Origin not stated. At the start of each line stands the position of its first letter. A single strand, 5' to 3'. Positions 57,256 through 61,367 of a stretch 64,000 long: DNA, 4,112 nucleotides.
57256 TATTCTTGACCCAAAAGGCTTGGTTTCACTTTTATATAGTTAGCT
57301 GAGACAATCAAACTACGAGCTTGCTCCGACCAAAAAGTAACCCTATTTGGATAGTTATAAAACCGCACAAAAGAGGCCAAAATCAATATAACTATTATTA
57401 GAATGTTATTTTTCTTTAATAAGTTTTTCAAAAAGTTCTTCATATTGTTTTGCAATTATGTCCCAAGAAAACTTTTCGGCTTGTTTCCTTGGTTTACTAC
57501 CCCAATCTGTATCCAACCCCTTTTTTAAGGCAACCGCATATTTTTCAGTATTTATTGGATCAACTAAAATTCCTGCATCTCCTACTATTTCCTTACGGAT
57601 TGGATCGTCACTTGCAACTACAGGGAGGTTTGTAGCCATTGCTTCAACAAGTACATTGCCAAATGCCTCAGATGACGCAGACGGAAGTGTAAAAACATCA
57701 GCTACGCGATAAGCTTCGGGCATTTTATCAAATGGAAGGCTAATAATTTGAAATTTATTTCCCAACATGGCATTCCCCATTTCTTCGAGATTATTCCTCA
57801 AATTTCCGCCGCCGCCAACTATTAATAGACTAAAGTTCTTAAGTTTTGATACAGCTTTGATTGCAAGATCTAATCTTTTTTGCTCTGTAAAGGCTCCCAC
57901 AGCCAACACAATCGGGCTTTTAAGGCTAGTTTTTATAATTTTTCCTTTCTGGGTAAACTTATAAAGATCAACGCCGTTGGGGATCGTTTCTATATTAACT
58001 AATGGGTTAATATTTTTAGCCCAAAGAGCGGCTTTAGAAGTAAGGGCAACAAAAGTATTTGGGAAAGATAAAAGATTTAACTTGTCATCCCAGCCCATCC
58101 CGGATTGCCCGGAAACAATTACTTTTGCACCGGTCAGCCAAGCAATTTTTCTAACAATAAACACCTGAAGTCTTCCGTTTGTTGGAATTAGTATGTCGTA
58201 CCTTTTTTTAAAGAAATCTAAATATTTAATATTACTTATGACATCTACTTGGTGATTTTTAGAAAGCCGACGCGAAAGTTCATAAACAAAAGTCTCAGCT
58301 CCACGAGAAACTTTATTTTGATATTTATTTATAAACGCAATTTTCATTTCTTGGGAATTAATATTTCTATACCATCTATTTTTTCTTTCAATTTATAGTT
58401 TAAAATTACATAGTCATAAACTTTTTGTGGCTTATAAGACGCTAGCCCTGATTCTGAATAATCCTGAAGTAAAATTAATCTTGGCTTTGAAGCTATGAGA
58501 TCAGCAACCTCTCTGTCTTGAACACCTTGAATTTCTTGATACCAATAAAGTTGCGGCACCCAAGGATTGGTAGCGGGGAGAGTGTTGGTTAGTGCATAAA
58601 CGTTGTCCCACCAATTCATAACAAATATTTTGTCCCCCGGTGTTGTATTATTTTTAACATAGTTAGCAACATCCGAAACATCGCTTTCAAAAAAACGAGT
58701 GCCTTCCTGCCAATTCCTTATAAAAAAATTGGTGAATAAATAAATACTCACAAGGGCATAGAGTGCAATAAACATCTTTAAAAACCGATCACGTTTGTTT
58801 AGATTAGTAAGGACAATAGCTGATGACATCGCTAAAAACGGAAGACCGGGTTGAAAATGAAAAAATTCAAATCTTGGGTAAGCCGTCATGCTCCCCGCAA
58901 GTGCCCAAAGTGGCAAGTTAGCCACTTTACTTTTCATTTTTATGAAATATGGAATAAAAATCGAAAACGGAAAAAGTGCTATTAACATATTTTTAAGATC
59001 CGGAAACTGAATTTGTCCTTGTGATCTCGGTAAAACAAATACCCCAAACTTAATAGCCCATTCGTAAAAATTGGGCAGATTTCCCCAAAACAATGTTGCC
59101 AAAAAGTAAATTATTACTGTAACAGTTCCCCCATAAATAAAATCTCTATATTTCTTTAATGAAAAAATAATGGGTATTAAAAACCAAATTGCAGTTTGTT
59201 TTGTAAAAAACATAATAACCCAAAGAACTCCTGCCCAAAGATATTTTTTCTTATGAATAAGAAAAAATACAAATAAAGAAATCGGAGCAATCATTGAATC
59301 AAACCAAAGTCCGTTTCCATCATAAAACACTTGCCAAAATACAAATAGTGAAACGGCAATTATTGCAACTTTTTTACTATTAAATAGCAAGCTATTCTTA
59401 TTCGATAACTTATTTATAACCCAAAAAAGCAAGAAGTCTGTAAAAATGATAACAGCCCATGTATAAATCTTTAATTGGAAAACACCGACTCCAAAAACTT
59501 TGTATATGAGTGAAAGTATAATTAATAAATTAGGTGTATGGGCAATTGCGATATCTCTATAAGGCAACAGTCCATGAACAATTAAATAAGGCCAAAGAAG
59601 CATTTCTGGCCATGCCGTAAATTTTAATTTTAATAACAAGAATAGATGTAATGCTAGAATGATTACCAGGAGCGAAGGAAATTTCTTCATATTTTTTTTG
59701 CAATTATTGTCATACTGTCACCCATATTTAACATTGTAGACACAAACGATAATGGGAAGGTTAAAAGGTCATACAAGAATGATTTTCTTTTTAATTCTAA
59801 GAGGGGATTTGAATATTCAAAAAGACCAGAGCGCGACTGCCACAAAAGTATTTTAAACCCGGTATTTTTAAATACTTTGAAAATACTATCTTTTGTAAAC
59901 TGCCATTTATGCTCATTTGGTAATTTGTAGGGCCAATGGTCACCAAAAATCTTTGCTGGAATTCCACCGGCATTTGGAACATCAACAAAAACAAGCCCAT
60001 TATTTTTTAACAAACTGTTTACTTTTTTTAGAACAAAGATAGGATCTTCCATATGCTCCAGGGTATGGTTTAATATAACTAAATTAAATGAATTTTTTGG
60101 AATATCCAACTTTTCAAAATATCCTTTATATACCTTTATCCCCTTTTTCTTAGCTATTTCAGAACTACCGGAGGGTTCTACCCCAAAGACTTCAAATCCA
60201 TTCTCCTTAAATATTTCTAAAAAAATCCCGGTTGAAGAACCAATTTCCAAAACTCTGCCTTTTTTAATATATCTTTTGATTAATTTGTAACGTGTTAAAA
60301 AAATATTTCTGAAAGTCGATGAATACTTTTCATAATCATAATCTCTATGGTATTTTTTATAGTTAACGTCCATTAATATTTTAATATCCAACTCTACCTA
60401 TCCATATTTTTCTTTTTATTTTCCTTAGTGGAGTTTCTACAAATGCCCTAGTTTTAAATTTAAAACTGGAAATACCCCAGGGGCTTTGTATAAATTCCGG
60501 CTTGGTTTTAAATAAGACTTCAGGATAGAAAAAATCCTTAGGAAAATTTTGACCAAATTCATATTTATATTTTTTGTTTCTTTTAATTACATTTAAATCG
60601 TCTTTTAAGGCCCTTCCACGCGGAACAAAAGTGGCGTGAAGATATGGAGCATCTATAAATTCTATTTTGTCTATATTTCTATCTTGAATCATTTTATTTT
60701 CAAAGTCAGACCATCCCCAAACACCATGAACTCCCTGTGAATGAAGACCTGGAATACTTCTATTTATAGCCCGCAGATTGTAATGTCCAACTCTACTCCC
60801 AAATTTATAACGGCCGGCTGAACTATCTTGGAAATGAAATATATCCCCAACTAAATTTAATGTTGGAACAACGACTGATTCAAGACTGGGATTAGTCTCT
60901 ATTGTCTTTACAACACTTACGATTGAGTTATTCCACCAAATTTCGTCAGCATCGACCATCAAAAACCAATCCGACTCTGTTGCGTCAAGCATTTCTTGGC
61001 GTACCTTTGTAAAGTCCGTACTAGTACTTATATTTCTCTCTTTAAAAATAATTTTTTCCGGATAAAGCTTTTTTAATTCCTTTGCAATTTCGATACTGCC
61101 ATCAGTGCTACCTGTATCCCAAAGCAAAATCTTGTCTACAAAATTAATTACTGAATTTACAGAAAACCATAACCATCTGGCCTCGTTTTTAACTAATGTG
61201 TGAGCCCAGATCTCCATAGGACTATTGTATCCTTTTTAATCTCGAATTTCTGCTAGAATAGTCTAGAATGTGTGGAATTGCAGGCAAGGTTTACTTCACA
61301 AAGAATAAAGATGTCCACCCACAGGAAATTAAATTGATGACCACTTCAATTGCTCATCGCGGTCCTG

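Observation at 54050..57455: Candidate lipid-linked mannosylation module: a DPM1/GtrB-like GT2 flanked by GT-C membrane glycosyltransferases, with manC in the locus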

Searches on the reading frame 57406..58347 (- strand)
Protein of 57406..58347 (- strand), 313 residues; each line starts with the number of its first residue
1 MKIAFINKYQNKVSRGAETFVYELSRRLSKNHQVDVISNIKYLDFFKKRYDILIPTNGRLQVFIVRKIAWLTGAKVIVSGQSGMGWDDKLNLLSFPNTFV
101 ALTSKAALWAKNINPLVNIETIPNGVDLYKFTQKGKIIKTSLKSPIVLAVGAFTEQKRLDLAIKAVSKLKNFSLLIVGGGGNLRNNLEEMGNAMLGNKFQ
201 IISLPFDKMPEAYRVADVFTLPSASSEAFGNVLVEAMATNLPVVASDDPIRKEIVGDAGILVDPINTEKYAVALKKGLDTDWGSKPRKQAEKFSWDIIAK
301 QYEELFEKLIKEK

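Call 3: search_protein_families(library=pfam, proteins=[window:57406-58347:-], max_evalue=0.01)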
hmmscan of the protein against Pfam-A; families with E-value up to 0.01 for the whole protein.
window:57406-58347:- (313 aa): 4 families
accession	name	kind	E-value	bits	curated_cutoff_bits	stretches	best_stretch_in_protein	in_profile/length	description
PF00534.26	Glycos_transf_1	-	4.6e-26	91.8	26.4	1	140-285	11-160/172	Glycosyl transferases group 1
PF13692.12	Glyco_trans_1_4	-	5.1e-24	85.6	27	1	145-276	2-138/142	Glycosyl transferases group 1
PF20706.3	GT4-conflict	-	1.7e-05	24.5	26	1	143-247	196-312/385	Family 4 Glycosyltransferase in conflict systems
PF13439.12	Glyco_transf_4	-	5.6e-05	23.7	28.5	0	16-43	3-31/170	Glycosyltransferase Family 4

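Call 89: search_protein_families(library=ncbifam, proteins=[window:57406-58347:-], max_evalue=1e-8)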
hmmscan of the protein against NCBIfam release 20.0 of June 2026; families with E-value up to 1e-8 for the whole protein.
window:57406-58347:- (313 aa): 16 families
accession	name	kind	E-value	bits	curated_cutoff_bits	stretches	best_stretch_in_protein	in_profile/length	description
TIGR04047.1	MSMEG_0565_glyc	hypoth_equivalog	5.5e-18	65.2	259.85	1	111-305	151-370/373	MSMEG_0565 family glycosyltransferase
TIGR03088.1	stp2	hypoth_equivalog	5.5e-17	61.9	409.05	1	95-309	136-373/374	TIGR03088 family PEP-CTERM/XrtA system glycosyltransferase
TIGR03999.1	thiol_BshA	equivalog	1.2e-15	57.4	273.7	1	113-310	163-374/375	N-acetyl-alpha-D-glucosaminyl L-malate synthase BshA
TIGR03449.1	mycothiol_MshA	equivalog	5.5e-14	51.9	462.5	1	119-310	190-404/406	D-inositol-3-phosphate glycosyltransferase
TIGR02149.1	glgA_Coryne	subfamily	6.4e-14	51.9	302.4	1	118-309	170-390/391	glycogen synthase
NF050063.1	ProtGlycPglJ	equivalog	1.8e-13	50.4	500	1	121-293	172-350/363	N-acetylgalactosamine-N,N'-diacetylbacillosaminyl-diphospho-undecaprenol 4-alpha-N-acetylgalactosaminyltransferase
NF041876.1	EPS_EpsE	equivalog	2.2e-12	46.9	400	1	118-278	187-359/389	exopolysaccharide biosynthesis GT4 family glycosyltransferase EpsE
NF053787.1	GlcN_PG_synth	equivalog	1.4e-11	43.9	480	1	118-310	165-360/361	N-acetylglucosaminyl phosphatidylglycerol synthase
NF012028.0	PRK15484.1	subfamily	3.9e-11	42.7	618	1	114-308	158-377/380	lipopolysaccharide N-acetylglucosaminyltransferase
NF038295.1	EPS_HpsP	equivalog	8.7e-11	41.4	550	1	121-309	180-387/388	hormogonium polysaccharide biosynthesis glycosyltransferase HpsP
NF038298.1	EPS_HpsO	equivalog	1.3e-10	40.6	575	1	145-279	202-351/388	hormogonium polysaccharide biosynthesis glycosyltransferase HpsO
NF053513.1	Gtran_IagA_BgsA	equivalog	8.9e-10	38.1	460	1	118-310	128-332/333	LTA glycolipid anchor biosynthesis glycosyltransferase, IagA/BgsA family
TIGR02472.1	sucr_P_syn_N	equivalog_domain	1e-09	37.8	576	0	207-281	328-407/439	sucrose-phosphate synthase, putative, glycosyltransferase domain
NF047684.1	TeichurnBiosyTuaC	equivalog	1.3e-09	37.5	550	1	118-279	186-353/391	teichuronic acid biosynthesis protein TuaC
TIGR04157.1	glyco_rSAM_CFB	subfamily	5.1e-09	35.6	400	1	143-266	226-351/406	TIGR04157 family glycosyltransferase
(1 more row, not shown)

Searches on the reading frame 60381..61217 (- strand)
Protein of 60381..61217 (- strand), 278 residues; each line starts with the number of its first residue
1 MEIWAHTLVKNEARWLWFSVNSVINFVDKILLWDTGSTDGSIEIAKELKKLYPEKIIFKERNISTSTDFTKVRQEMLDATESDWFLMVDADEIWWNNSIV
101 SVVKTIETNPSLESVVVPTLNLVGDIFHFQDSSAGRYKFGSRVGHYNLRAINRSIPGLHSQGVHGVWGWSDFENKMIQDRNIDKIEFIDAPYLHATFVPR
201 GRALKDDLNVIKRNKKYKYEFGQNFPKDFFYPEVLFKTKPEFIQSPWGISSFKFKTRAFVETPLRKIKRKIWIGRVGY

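Call 3: search_protein_families(library=pfam, proteins=[window:60381-61217:-], max_evalue=0.01)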
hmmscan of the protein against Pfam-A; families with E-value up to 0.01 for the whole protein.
window:60381-61217:- (278 aa): 3 families
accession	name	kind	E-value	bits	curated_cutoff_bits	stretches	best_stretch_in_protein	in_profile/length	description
PF00535.33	Glycos_transf_2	-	3e-11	44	23.3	1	9-112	6-110/168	Glycosyl transferase family 2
PF13704.12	Glyco_tranf_2_4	-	2.3e-07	31.7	27.5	1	25-97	16-87/98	Glycosyl transferase family 2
PF06306.17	CgtA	-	0.0015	18.5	21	1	3-59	89-145/347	Beta-1,4-N-acetylgalactosaminyltransferase (CgtA)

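Call 7: search_protein_families(library=ncbifam, proteins=[window:60381-61217:-], max_evalue=0.01)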
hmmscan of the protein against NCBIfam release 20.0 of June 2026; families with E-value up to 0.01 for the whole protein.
window:60381-61217:- (278 aa): 3 families
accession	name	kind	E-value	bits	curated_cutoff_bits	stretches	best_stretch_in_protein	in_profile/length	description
TIGR04195.1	S_glycosyl_SunS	equivalog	6.2e-07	28.6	350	1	7-121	63-172/421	SunS family peptide S-glycosyltransferase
TIGR04440.1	glyco_TIGR04440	domain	0.0004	20.2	70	1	14-115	17-115/215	TIGR00180 family glycosyltransferase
NF007482.0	PRK10073.1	equivalog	0.0035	16.4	423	1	30-93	38-97/334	glycosyltransferase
